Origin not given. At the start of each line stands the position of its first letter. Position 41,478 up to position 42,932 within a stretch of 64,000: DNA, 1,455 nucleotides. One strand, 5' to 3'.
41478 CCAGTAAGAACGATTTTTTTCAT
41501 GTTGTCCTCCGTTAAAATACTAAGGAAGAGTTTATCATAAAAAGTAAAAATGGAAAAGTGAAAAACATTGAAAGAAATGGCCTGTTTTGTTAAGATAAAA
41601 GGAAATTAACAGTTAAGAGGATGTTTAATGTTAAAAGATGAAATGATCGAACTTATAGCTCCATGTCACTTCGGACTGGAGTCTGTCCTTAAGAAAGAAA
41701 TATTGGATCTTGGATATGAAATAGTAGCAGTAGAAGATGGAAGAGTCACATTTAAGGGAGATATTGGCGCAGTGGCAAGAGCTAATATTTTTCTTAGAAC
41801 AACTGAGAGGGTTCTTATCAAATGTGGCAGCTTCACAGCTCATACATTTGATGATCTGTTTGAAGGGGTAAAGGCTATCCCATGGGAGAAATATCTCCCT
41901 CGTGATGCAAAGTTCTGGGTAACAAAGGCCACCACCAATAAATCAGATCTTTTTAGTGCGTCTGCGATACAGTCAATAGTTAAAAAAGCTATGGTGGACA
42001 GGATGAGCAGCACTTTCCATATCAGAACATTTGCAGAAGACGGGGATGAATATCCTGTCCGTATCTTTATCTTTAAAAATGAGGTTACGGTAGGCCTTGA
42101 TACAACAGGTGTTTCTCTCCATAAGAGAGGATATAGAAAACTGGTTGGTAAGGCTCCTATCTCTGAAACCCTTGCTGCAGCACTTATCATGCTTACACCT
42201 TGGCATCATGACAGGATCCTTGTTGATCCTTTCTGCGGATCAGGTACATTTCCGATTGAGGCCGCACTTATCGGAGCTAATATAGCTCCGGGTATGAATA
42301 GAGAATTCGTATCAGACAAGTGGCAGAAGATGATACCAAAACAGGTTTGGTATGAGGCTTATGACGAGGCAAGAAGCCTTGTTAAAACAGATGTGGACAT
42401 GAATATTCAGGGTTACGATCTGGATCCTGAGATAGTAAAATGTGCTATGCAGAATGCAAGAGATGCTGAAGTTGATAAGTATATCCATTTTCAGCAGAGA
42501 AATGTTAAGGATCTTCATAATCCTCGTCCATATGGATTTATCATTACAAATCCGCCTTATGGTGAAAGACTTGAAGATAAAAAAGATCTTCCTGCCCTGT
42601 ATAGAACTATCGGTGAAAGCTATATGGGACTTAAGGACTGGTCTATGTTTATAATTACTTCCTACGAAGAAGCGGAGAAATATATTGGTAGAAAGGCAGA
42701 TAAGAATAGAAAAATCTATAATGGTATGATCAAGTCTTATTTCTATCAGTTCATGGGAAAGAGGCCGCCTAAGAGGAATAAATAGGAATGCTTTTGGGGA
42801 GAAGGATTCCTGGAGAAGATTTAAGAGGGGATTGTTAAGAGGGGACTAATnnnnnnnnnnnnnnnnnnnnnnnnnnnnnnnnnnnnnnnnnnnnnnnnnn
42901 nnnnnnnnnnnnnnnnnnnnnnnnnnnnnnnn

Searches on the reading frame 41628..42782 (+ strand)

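Call 74: search_protein_families(library=pfam, proteins=[window:41628-42782:+], max_evalue=0.001)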
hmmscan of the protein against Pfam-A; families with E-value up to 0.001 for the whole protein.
window:41628-42782:+ (385 aa): 5 families
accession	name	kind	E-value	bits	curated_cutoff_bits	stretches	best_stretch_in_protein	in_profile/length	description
PF01170.24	UPF0020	-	2.3e-53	181.3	22.3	1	167-370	1-193/197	RMKL-like, methyltransferase domain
PF22020.1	RlmL_1st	-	1.7e-23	82.8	27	1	8-63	1-55/55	RlmL ferredoxin-like domain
PF02926.22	THUMP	-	5.7e-16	59.1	20.6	1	72-158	2-84/84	THUMP domain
PF05175.20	MTS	-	3.4e-05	24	23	1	252-319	50-116/170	Methyltransferase small domain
PF13847.12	Methyltransf_31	-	0.00042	20.4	27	0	257-353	28-119/145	Methyltransferase domain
